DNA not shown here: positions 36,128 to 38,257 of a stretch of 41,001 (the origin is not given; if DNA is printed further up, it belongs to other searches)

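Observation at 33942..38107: A translationally coupled pair of divergent DUF262 proteins is a candidate modification-dependent restriction or defence module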

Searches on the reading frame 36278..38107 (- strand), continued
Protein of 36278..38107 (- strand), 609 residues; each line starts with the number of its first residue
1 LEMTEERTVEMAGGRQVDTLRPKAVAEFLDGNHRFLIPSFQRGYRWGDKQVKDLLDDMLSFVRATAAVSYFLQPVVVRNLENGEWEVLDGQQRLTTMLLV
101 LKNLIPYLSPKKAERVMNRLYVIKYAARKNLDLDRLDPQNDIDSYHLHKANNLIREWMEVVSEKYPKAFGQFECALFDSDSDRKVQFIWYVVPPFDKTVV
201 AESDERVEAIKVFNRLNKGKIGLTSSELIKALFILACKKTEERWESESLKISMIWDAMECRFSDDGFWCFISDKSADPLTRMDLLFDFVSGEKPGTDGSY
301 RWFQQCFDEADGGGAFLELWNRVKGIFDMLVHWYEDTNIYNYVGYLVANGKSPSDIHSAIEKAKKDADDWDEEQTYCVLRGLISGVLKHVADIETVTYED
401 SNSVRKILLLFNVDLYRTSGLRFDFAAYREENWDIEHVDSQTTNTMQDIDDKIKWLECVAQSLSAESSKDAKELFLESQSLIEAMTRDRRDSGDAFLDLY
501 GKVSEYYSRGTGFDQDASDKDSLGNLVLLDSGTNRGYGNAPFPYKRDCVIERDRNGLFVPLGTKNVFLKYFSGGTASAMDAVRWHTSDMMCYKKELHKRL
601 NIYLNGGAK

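Call 81: fold_search(model_id=the predicted structure, library=pdb)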
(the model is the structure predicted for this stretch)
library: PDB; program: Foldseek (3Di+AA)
matches with E <= 10: 154; with E <= 0.001: 4
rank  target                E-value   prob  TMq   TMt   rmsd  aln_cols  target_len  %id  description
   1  9jfl_A                4.1e-08  1.00  0.30  0.31  13.4       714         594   14  Molecular basis of the phosphorothioation-sensing antiphage defence system DndBCDE-DndI (released 2024-12-11)
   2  9jfl_B                4.9e-08  1.00  0.29  0.30  13.5       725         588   14  Molecular basis of the phosphorothioation-sensing antiphage defence system DndBCDE-DndI (released 2024-12-11)
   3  7drr_A                8.4e-06  1.00  0.24  0.21  20.0       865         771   13  Structure of SspE-R100A protein (released 2022-06-29)
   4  6jiv_C                2.8e-05  1.00  0.23  0.25  15.4       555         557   14  SspE crystal structure (released 2020-03-25)
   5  8j07_c2               6.1e-01  0.08  0.10  0.10  32.8       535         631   10  96nm repeat of human respiratory doublet microtubule and associated axonemal complexes (released 2023-07-26)
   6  8s24                  6.7e-01  0.05  0.11  0.04  24.1       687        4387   10  Structure of the E3 ubiquitin ligase RNF213, determined by cryoEM (released 2024-10-09)
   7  5y0t_C                7.0e-01  0.03  0.07  0.09  23.5       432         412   11  Crystal structure of Thermotoga maritima TmcAL bound with alpha-thio ATP(Form II) (released 2018-07-18)
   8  9og0_C                8.3e-01  0.06  0.10  0.10  19.9       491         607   11  Cryo-EM structure of OS9-SEL1L-HRD1 dimer (released 2025-07-30)
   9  7tjy_B                1.1e+00  0.05  0.13  0.14  17.9       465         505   11  Yeast ATP synthase State 1catalytic(a) without exogenous ATP backbone model (released 2022-04-20)
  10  3tv2                  1.1e+00  0.02  0.07  0.08  27.7       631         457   10  Structure of a class II fumarate hydratase from Burkholderia pseudomallei (released 2011-09-28)
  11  3kvv_F                1.2e+00  0.05  0.08  0.14  16.5       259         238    8  Trapping of an oxocarbenium ion intermediate in UP crystals (released 2010-04-28)
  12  5xbk_A                1.2e+00  0.04  0.09  0.12  22.2       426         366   10  Crystal structure of human Importin4 (released 2018-02-14)
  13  4jp5_B                1.3e+00  0.04  0.08  0.15  16.9       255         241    7  X-ray structure of uridine phosphorylase from Yersinia pseudotuberculosis in unliganded state at 2.27 A resolution (released 2014-04-09)
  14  7dri_B                1.4e+00  0.11  0.18  0.21  14.7       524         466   13  Structure of SspE_CTD_41658 (released 2022-06-29)
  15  8uic_T                1.4e+00  0.02  0.09  0.08  25.8       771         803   11  Structure of the Drosophila IntS11-CG7044(dBRAT1) complex (released 2024-08-21)
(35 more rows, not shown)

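Call 83: search_protein_families(library=phrogs, proteins=[window:36278-38101:-], max_evalue=0.001)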
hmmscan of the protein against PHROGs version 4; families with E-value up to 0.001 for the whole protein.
window:36278-38101:- (607 aa): 3 families
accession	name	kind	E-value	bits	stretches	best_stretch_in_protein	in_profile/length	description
phrog_21165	-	unknown function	3.5e-16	60.3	1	20-103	9-90/567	-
phrog_1583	-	unknown function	2.5e-12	47.3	1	23-216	26-158/417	-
phrog_2598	-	unknown function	1.3e-10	41.9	1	26-230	40-178/352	-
